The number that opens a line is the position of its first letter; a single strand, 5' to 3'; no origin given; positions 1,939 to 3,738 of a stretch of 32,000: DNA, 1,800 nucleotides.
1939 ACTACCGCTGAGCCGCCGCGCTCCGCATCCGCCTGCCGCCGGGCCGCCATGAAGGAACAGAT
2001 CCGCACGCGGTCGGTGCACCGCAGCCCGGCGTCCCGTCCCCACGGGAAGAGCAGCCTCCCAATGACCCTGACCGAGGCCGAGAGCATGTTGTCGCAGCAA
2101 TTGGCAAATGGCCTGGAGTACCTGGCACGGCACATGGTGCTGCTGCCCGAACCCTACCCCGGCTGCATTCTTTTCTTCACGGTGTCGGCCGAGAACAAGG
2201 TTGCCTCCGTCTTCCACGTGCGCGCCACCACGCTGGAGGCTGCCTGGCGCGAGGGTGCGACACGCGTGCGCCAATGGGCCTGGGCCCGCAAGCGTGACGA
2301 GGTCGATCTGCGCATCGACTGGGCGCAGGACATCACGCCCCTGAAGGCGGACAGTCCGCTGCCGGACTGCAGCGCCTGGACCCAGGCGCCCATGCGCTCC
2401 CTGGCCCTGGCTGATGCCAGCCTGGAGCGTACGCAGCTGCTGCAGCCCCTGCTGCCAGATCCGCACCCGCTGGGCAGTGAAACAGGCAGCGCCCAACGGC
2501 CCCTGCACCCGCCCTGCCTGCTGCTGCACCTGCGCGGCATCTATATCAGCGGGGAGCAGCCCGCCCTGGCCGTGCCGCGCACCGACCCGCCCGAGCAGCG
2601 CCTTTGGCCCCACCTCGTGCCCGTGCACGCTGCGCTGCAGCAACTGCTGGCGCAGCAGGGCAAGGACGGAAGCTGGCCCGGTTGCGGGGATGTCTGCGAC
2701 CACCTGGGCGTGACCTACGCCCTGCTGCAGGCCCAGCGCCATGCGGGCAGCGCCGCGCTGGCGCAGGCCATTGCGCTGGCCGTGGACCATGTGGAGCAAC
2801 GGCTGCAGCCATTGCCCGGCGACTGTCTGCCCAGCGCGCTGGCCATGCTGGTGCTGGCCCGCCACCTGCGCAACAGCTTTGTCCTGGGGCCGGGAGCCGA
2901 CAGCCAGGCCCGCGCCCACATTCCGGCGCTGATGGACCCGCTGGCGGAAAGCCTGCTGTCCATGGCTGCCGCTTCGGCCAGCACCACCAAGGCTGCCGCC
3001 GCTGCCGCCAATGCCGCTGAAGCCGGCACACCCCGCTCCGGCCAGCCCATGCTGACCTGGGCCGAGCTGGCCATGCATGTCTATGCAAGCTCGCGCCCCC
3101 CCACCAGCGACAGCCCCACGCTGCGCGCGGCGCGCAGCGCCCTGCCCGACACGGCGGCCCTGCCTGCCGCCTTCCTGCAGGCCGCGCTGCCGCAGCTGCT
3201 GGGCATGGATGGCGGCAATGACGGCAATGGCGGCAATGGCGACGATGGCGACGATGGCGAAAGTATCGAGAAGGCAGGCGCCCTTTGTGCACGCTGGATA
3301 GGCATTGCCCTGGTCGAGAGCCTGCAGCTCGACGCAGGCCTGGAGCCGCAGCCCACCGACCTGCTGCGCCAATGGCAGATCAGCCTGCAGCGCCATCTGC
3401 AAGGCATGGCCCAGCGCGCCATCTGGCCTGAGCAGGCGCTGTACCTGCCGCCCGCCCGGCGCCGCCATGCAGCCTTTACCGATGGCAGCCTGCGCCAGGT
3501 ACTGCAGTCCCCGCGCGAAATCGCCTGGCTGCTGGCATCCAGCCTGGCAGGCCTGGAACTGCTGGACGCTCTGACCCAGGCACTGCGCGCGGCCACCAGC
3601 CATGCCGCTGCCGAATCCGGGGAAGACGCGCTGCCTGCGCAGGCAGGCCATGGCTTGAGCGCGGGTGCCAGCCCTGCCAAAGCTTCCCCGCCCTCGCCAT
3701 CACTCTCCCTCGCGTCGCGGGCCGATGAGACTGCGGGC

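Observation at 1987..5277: MurF paralogue with eroded ligase motifs fused to a ~630-aa unassignable N-terminal region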

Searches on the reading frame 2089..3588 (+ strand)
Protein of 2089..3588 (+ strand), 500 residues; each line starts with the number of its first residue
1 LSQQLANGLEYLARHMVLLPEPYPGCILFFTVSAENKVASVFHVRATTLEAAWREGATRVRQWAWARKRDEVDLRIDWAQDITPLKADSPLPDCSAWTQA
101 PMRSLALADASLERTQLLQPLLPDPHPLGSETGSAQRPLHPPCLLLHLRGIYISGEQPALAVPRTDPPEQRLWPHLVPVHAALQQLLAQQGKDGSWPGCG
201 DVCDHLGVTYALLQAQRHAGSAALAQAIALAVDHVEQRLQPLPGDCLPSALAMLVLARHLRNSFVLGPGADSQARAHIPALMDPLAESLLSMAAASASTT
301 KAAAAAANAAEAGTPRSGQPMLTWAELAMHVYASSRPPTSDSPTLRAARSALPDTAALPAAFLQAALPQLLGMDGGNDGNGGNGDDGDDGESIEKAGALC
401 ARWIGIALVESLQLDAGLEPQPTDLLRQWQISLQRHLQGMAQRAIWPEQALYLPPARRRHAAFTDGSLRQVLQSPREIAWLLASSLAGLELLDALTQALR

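Call 21: search_protein_representatives(alignment_id=A2)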
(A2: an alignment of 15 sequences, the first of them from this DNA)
Query: 15 sequences, 477 profile positions. Proteins with E-value up to 0.001 (for the whole library): 81; up to 1e-10: 42; up to 1e-30: 30. The best 81 are listed.
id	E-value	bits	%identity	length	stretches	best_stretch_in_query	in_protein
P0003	4.3e-192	655.8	-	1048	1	1-477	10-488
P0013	3.7e-178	609.9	-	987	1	1-476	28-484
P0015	2.9e-167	574.0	-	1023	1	1-476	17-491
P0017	7.9e-167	572.5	-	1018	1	1-474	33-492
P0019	2.3e-155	534.7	-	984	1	1-476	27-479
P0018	4.0e-155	533.9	-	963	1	1-474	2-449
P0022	1.1e-143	496.2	-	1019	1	1-476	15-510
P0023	6.8e-141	487.0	-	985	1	2-477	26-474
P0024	1.3e-100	354.2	-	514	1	1-470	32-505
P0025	1.1e-99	351.1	-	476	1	1-467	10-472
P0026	4.0e-96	339.4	-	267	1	1-241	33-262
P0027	3.7e-95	336.2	-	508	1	1-467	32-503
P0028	5.3e-95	335.7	-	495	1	1-469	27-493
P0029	7.3e-90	318.7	-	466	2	1-115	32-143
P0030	1.2e-89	318.0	-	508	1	1-471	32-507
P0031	1.0e-83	298.4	-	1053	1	2-474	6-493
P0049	1.4e-17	80.4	-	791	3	2-100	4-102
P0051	1.1e-16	77.4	-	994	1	3-254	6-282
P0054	5.0e-13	65.4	-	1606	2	2-115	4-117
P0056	7.2e-11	58.2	-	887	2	19-256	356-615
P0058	3.8e-09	52.6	-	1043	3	2-125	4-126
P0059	4.5e-09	52.3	-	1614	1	16-392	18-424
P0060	5.2e-09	52.1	-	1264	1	2-256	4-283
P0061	1.3e-08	50.8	-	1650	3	7-126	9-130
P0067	1.0e-06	44.5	-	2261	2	3-258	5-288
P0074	1.3e-05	40.9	-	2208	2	16-91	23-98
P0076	1.7e-05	40.5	-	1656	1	19-257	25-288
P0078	2.4e-05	40.0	-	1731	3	6-90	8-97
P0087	1.1e-04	37.8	-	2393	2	7-254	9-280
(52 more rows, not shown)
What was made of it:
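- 2089..2601 (+): N-module domain A (aa 35-205), alpha/beta, containing the RQWAWAR and LRIDW motifs. This is the part found in all distant fusions (call 21).
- On Adhesin-associated N-module + ligase family (unnamed, defined here): Profile hits reach the giant fusions (call 21).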

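Call 23: search_protein_families(library=pfam, proteins=[P0054, P0059, P0067, P0060, P0056, P0051, P0049], max_evalue=0.001)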
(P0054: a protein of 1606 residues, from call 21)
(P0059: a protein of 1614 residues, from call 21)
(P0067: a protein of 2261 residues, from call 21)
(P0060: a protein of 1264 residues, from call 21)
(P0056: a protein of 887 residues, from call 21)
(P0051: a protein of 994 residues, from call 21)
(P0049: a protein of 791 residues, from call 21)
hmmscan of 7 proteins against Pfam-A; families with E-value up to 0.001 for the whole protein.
P0054 (1606 aa): 5 families
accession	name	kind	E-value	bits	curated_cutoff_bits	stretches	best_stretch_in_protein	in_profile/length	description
PF09587.15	PGA_cap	-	1.6e-52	178.9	27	1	576-821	2-254/255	Bacterial capsule synthesis protein PGA_cap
PF00534.26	Glycos_transf_1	-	4e-33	114.8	26.4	1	1421-1581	8-170/172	Glycosyl transferases group 1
PF13692.12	Glyco_trans_1_4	-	7.8e-28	97.9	27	1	1429-1569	2-142/142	Glycosyl transferases group 1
PF20706.3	GT4-conflict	-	4e-06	26.5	26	1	1421-1530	190-309/385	Family 4 Glycosyltransferase in conflict systems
PF13439.12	Glyco_transf_4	-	0.00028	21.4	28.5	0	1350-1412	96-164/170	Glycosyltransferase Family 4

P0059 (1614 aa): 5 families
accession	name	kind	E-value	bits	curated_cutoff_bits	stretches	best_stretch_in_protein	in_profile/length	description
PF09587.15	PGA_cap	-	1.2e-50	172.9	27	1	569-814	2-254/255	Bacterial capsule synthesis protein PGA_cap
PF00534.26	Glycos_transf_1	-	2.1e-30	106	26.4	1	1416-1572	13-171/172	Glycosyl transferases group 1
PF13692.12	Glyco_trans_1_4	-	1.5e-24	87.3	27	1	1419-1559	2-142/142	Glycosyl transferases group 1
PF20706.3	GT4-conflict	-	2.1e-06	27.5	26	1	1385-1520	162-309/385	Family 4 Glycosyltransferase in conflict systems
PF13439.12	Glyco_transf_4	-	0.00018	22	28.5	0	1334-1405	94-166/170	Glycosyltransferase Family 4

P0067 (2261 aa): 5 families
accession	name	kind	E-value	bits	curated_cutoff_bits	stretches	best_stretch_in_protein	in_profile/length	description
PF08245.18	Mur_ligase_M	-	5.3e-56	190.2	24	2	702-892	1-199/200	Mur ligase middle domain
PF09587.15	PGA_cap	-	1.2e-46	159.7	27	1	1361-1595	12-254/255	Bacterial capsule synthesis protein PGA_cap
PF02875.26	Mur_ligase_C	-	6.7e-27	95.3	28.4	2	2119-2242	2-127/127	Mur ligase, glutamate ligase domain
PF00768.25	Peptidase_S11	-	3.6e-13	50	27.6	1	1099-1244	27-174/239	D-alanyl-D-alanine carboxypeptidase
PF13354.11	Beta-lactamase2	-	8.1e-07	29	22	1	1091-1234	6-145/214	Beta-lactamase enzyme family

P0060 (1264 aa): 2 families
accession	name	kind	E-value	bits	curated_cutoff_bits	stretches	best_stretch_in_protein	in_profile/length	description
PF08245.18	Mur_ligase_M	-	3.7e-15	56.9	24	1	929-1097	1-199/200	Mur ligase middle domain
PF02875.26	Mur_ligase_C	-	3.8e-14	54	28.4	1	1130-1245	8-126/127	Mur ligase, glutamate ligase domain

P0056 (887 aa): 4 families
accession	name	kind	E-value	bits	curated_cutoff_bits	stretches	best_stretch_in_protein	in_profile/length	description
PF00535.33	Glycos_transf_2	-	3.3e-29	102.4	23.3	1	25-154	1-128/168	Glycosyl transferase family 2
PF10111.15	Glyco_tranf_2_2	-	5.6e-10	39.6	27.3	1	25-132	1-108/276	Glycosyltransferase like family 2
PF13641.12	Glyco_tranf_2_3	-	1.6e-08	35.3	27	1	22-142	1-122/230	Glycosyltransferase like family 2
PF13632.12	Glyco_trans_2_3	-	0.00072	19.9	27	0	108-214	1-107/198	Glycosyl transferase family group 2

P0051 (994 aa): 0 families

P0049 (791 aa): 0 families

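Call 24: predict_structure(alignment_id=A2)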
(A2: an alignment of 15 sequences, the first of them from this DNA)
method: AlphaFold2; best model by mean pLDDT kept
length: 500 residues; sequences in the alignment: 15
mean_pLDDT: 77.1   pTM: 0.80
mean pLDDT of the five models: 77.1, 75.3, 69.9, 66.4, 66.1
residues with pLDDT >= 90: 94; 70-90: 273; 50-70: 78; < 50: 55
segments of 3 or more residues with pLDDT < 50: 92-101, 121-139, 165-171, 376-388
pLDDT, mean of each block of 10 residues (from residue 1): 85 86 87 85 91 94 86 87 74 46 74 76 41 40 83 70 49 68 91 89 93 85 88 84 75 93 69 78 89 76 58 54 86 79 85 67 80 57 46 69 89 80 88 82 79 77 77 90 90 87
secondary structure, 60 per line:
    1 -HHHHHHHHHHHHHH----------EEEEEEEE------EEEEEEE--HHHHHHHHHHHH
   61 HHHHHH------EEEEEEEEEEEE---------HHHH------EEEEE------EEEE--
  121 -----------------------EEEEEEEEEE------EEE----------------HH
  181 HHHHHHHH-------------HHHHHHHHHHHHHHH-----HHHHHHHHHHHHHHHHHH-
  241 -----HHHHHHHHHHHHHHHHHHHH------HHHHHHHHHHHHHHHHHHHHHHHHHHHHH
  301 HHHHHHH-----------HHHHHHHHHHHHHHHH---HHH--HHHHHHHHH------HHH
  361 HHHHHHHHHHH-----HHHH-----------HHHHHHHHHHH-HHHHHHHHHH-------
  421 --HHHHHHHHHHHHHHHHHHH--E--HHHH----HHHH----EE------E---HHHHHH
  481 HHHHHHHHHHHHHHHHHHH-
elements in order: H2-15 E26-33 E40-46 H49-66 E73-84 H94-97 E104-108 E115-118 E144-153 E160-162 H179-188 H202-216 H222-239 H246-265 H272-307 H319-334 H343-351 H358-371 H377-380 H392-402 H404-413 H423-441 H447-450 H455-458 H475-499
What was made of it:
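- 2602..3621 (+): N-module helical domain (aa 206-545), a degenerate alpha/alpha six-hairpin barrel. The AF2 model has pTM 0.80 (call 24).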

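Call 28: fold_search(model_id=the predicted structure, library=pdb)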
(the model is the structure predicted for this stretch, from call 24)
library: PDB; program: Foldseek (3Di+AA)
matches with E <= 10: 255; with E <= 0.001: 0
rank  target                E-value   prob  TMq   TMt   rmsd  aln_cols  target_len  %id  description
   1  5jtw_B                4.3e-02  0.57  0.25  0.21  27.2       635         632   11  Crystal structure of complement C4b re-refined using iMDFF (released 2016-08-10)
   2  9r4o_A                5.0e-02  0.96  0.31  0.40  10.7       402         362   14  Crystal structure of inactive (D163N) variant CtGH76 from Chaetomium thermophilum in complex with alpha-1,6-mannobiose (released 2025-07-16)
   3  4boj_C                5.7e-02  0.98  0.34  0.45   9.5       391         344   12  Crystal structure of Bacillus circulans TN-31 Aman6 in complex with mannobiose (released 2014-05-28)
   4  9r4p_A                6.6e-02  0.93  0.30  0.39  14.0       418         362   11  Crystal structure of inactive (D164N) variant CtGH76 from Chaetomium thermophilum in complex with alpha-1,6-mannobiose (released 2025-07-16)
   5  9d7x                  8.4e-02  0.06  0.09  0.08  24.4       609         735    9  The spm-bound structure (released 2025-06-25)
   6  6zbm                  9.2e-02  0.98  0.34  0.48   9.2       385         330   11  Structure of the D125N mutant of the catalytic domain of the Bacillus circulans alpha-1,6 Mannanase in complex with an a (released 2021-04-28)
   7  6ysq_D                1.1e-01  0.30  0.24  0.20  26.9       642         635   10  The hC4Nb8 complement inhibitory nanobody in complex with C4b (released 2020-06-24)
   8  9r4k                  1.2e-01  0.90  0.30  0.39  12.6       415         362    9  Crystal structure of CtGH76 from Chaetomium thermophilum (released 2025-07-16)
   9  4kki                  1.3e-01  0.77  0.25  0.30  14.4       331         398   12  Crystal Structure of Haptocorrin in Complex with CNCbl (released 2013-07-17)
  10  7nl5_A                1.5e-01  0.93  0.32  0.45   9.8       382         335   12  Structure of the catalytic domain of the Bacillus circulans alpha-1,6 Mannanase in complex with an alpha-1,6-alpha-man (released 2021-04-28)
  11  3k7x                  1.9e-01  0.89  0.32  0.44  11.7       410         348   10  Crystal structure of the Lin0763 protein from Listeria innocua. Northeast Structural Genomics Consortium Target LkR23. (released 2009-10-27)
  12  3wkf                  2.5e-01  0.57  0.26  0.31  12.4       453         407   11  Crystal structure of cellobiose 2-epimerase (released 2013-12-25)
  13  9lfq_F                2.8e-01  0.80  0.31  0.44  11.8       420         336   12  Complex crystal structure of transaldolase AprG with GlcNAc from Streptoalloteichus tenebrarius (released 2025-09-24)
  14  9lfq_B                3.3e-01  0.47  0.25  0.35  13.6       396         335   14  Complex crystal structure of transaldolase AprG with GlcNAc from Streptoalloteichus tenebrarius (released 2025-09-24)
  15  9lfi_B                4.0e-01  0.69  0.30  0.43  13.0       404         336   13  Crystal structure of transaldolase AprG from Streptoalloteichus tenebrarius (released 2025-09-24)
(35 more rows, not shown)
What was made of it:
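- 2602..3621 (+): Foldseek finds GH76, epimerase and C4 thioester-domain (TED) barrels at probability 0.9-0.98 but E about 0.05 (call 28).
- On Alpha/alpha six-hairpin barrels (GH76/GH88/GH127, AGE epimerases, thioester-domain type): Foldseek gives probability 0.9-0.98, but E is 0.04-0.1 and TM is 0.3-0.48 (call 28).
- The N-terminal half matches six-hairpin barrels (calls 24, 28).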

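Call 33: search_protein_families(library=pfam, proteins=[P0087, P0074, P0076, P0078, P0058], max_evalue=0.001)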
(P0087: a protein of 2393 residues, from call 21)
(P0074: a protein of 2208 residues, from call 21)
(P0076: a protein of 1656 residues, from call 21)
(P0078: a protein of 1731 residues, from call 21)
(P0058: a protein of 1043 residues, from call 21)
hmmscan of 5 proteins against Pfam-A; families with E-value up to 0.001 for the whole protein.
P0087 (2393 aa): 12 families
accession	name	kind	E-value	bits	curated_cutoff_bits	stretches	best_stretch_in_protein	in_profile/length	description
PF09587.15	PGA_cap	-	9.5e-54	183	27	1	575-819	2-254/255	Bacterial capsule synthesis protein PGA_cap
PF08245.18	Mur_ligase_M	-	2.1e-22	80.5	24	1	1226-1416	1-199/200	Mur ligase middle domain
PF00708.24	Acylphosphatase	-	1.5e-20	73.7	22.5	1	2304-2384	2-83/85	Acylphosphatase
PF02655.19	ATP-grasp_3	-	1.5e-12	48.3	23.2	1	1683-1910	2-155/160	ATP-grasp domain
PF02875.26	Mur_ligase_C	-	9.6e-12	46.3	28.4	1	1439-1567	1-127/127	Mur ligase, glutamate ligase domain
PF01071.24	GARS_A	-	1.2e-11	45.3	27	1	1684-1775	2-99/194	Phosphoribosylglycinamide synthetase, ATP-grasp (A) domain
PF02955.21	GSH-S_ATP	-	6e-11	42.5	23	1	1706-1789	18-106/175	Prokaryotic glutathione synthetase, ATP-grasp domain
PF07478.18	Dala_Dala_lig_C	-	1.9e-08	34.5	24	0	1723-1777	40-94/204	D-ala D-ala ligase C-terminus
PF08443.16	RimK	-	1.3e-07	31.9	21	0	1682-1786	1-106/188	RimK-like ATP-grasp domain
PF02222.28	ATP-grasp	-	5.1e-06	26.7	27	0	1692-1773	3-85/179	ATP-grasp domain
PF14397.11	ATPgrasp_ST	-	6.7e-06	25.9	31.4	0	1682-1737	19-78/278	Sugar-transfer associated ATP-grasp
PF02786.22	CPSase_L_D2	-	0.00041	20.4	19.8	0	2031-2115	2-90/211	Carbamoyl-phosphate synthase L chain, ATP binding domain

P0074 (2208 aa): 7 families
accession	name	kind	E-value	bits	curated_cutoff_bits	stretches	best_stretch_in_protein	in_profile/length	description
PF09587.15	PGA_cap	-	1.6e-53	182.3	27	1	583-827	2-254/255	Bacterial capsule synthesis protein PGA_cap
PF08245.18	Mur_ligase_M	-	4e-24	86.1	24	1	1228-1420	1-200/200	Mur ligase middle domain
PF01071.24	GARS_A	-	5.3e-10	39.9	27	1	1668-1761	1-99/194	Phosphoribosylglycinamide synthetase, ATP-grasp (A) domain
PF02875.26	Mur_ligase_C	-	4.2e-09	37.7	28.4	1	1443-1568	2-127/127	Mur ligase, glutamate ligase domain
PF02655.19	ATP-grasp_3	-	1.5e-07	32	23.2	1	1668-1895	2-154/160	ATP-grasp domain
PF02955.21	GSH-S_ATP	-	1.5e-05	25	23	1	1698-1774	26-105/175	Prokaryotic glutathione synthetase, ATP-grasp domain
PF14397.11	ATPgrasp_ST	-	0.0003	20.5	31.4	0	1649-1725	4-81/278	Sugar-transfer associated ATP-grasp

P0076 (1656 aa): 9 families
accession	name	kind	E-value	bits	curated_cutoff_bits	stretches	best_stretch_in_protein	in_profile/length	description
PF14398.11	ATPgrasp_YheCD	-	1.7e-34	119.6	26.8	1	672-892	8-234/255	YheC/D like ATP-grasp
PF08443.16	RimK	-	8.9e-13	48.7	21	1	1380-1486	2-106/188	RimK-like ATP-grasp domain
PF02955.21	GSH-S_ATP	-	1.3e-12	48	23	0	1061-1138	23-105/175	Prokaryotic glutathione synthetase, ATP-grasp domain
PF01071.24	GARS_A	-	1.7e-12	48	27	2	1034-1132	2-107/194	Phosphoribosylglycinamide synthetase, ATP-grasp (A) domain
PF02786.22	CPSase_L_D2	-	8.5e-10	38.9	19.8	1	1381-1466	1-90/211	Carbamoyl-phosphate synthase L chain, ATP binding domain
PF14397.11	ATPgrasp_ST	-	4.2e-09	36.5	31.4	0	1380-1437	20-79/278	Sugar-transfer associated ATP-grasp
PF02655.19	ATP-grasp_3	-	5.2e-08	33.6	23.2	0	1033-1260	2-154/160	ATP-grasp domain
PF07478.18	Dala_Dala_lig_C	-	3.3e-07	30.4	24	0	1066-1131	33-97/204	D-ala D-ala ligase C-terminus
PF02222.28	ATP-grasp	-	7.6e-07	29.4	27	0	1044-1125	5-87/179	ATP-grasp domain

P0078 (1731 aa): 12 families
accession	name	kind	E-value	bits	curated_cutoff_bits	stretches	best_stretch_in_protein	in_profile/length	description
PF14398.11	ATPgrasp_YheCD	-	6e-48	163.8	26.8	1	687-904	7-230/255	YheC/D like ATP-grasp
PF00708.24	Acylphosphatase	-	1.7e-20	73.5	22.5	1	1639-1722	2-85/85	Acylphosphatase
PF08443.16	RimK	-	3.9e-17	62.9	21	1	1022-1126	1-106/188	RimK-like ATP-grasp domain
PF02655.19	ATP-grasp_3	-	1.5e-15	58.1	23.2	1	1022-1250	1-155/160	ATP-grasp domain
PF01071.24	GARS_A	-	7.9e-15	55.6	27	1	1024-1116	2-100/194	Phosphoribosylglycinamide synthetase, ATP-grasp (A) domain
PF02955.21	GSH-S_ATP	-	1e-13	51.5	23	0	1039-1139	12-114/175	Prokaryotic glutathione synthetase, ATP-grasp domain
PF14397.11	ATPgrasp_ST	-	5.5e-12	45.9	31.4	0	1365-1423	18-78/278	Sugar-transfer associated ATP-grasp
PF07478.18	Dala_Dala_lig_C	-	1.5e-09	38.1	24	0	1050-1122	27-99/204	D-ala D-ala ligase C-terminus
PF02222.28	ATP-grasp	-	2.8e-09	37.3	27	1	1031-1106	2-77/179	ATP-grasp domain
PF02786.22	CPSase_L_D2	-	1.6e-07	31.5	19.8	0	1369-1422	2-55/211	Carbamoyl-phosphate synthase L chain, ATP binding domain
PF08442.15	ATP-grasp_2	-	7.4e-05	22.9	29.5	0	1028-1077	7-57/202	ATP-grasp domain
PF13535.11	ATP-grasp_4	-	0.00013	22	27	0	1405-1442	2-38/160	ATP-grasp domain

P0058 (1043 aa): 1 family
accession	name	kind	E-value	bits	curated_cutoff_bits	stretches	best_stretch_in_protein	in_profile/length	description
PF08245.18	Mur_ligase_M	-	3.2e-20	73.4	24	1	679-837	1-165/200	Mur ligase middle domain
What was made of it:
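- An N-terminal profile finds it at the head of proteins carrying Mur ligase, ATP-grasp, PGA_cap and glycosyltransferase (GT) domains (calls 21, 23, 33).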

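Call 34: list_cluster_members(proteins=[P0054, P0059, P0067, P0087, P0076, P0078, P0060, P0058, P0024, P0031])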
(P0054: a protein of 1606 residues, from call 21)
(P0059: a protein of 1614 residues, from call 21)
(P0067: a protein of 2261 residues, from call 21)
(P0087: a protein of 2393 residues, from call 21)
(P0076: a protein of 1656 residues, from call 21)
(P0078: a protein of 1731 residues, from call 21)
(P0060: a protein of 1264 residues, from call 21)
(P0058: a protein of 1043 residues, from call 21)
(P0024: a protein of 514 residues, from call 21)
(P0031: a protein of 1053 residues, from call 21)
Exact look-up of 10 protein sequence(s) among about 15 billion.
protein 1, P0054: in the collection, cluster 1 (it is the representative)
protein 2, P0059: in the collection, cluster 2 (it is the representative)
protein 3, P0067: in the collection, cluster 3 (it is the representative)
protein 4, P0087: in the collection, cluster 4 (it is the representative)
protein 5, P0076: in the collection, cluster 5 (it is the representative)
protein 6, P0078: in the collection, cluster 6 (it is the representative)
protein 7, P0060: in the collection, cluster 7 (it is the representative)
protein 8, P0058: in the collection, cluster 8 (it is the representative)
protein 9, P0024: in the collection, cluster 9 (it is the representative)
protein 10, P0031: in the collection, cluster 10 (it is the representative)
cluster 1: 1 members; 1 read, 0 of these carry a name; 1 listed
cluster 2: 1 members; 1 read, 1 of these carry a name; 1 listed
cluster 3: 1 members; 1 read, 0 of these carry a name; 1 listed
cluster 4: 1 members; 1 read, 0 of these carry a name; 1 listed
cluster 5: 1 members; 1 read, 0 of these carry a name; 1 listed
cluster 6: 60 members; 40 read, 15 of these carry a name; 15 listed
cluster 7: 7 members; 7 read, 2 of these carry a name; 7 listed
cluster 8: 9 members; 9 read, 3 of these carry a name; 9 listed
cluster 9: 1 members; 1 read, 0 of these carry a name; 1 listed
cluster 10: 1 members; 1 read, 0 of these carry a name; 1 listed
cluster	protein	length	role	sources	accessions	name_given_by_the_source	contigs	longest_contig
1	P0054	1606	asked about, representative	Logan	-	-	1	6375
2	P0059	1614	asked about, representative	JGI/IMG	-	glycosyltransferase involved in cell wall biosynthesis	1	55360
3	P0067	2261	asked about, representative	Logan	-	-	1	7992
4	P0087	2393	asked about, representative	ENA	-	-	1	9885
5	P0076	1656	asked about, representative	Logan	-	-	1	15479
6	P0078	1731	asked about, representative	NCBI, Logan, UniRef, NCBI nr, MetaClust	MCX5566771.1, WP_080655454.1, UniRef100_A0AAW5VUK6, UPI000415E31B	YheC/YheD family protein [Alcaligenes phenolicus] | acylphosphatase n=1 Tax=Alcaligenes phenolicus TaxID=232846 RepID=A0AAW5VUK6_9BURK | status=active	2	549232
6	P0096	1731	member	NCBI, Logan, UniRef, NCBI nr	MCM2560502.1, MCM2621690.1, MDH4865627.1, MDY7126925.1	YheC/YheD family protein [Alcaligenes faecalis] | YheC/YheD family protein n=1 Tax=Alcaligenes TaxID=507 RepID=UPI00203A4BA1 | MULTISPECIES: YheC/YheD family protein [Alcaligenes]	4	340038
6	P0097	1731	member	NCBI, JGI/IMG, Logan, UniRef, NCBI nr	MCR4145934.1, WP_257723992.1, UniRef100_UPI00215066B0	YheC/YheD family protein [Alcaligenes faecalis] | YheC/YheD family protein n=1 Tax=Alcaligenes faecalis TaxID=511 RepID=UPI00215066B0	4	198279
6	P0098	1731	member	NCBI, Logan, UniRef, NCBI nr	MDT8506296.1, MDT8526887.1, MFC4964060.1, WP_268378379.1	YheC/YheD family protein [Alcaligenes nematophilus] | YheC/YheD family protein n=1 Tax=Alcaligenes nematophilus TaxID=2994643 ...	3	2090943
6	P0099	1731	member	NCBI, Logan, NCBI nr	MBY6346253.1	ATP-grasp domain-containing protein [Providencia rettgeri]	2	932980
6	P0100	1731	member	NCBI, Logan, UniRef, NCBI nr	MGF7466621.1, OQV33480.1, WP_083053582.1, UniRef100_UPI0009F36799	YheC/YheD family protein [Alcaligenes phenolicus] | YheC/YheD family protein n=1 Tax=Alcaligenes TaxID=507 RepID=UPI0009F36799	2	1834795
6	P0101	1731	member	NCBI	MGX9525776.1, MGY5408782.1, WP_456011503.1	YheC/YheD family protein [Alcaligenes nematophilus]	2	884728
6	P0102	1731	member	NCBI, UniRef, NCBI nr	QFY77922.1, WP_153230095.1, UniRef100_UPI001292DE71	ATP-grasp domain-containing protein [Alcaligenes faecalis] | YheC/YheD family protein n=1 Tax=Alcaligenes faecalis TaxID=511 RepID=UPI001292DE71 | YheC/YheD family protein [Alcaligenes faecalis]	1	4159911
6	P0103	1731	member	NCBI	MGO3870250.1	MAG: YheC/YheD family protein [Alcaligenes sp.]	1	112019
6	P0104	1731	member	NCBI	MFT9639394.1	YheC/YheD family protein [Alcaligenes phenolicus]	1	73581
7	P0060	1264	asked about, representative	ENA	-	-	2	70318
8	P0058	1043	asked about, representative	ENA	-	-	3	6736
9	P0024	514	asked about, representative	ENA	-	-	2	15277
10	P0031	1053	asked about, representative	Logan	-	-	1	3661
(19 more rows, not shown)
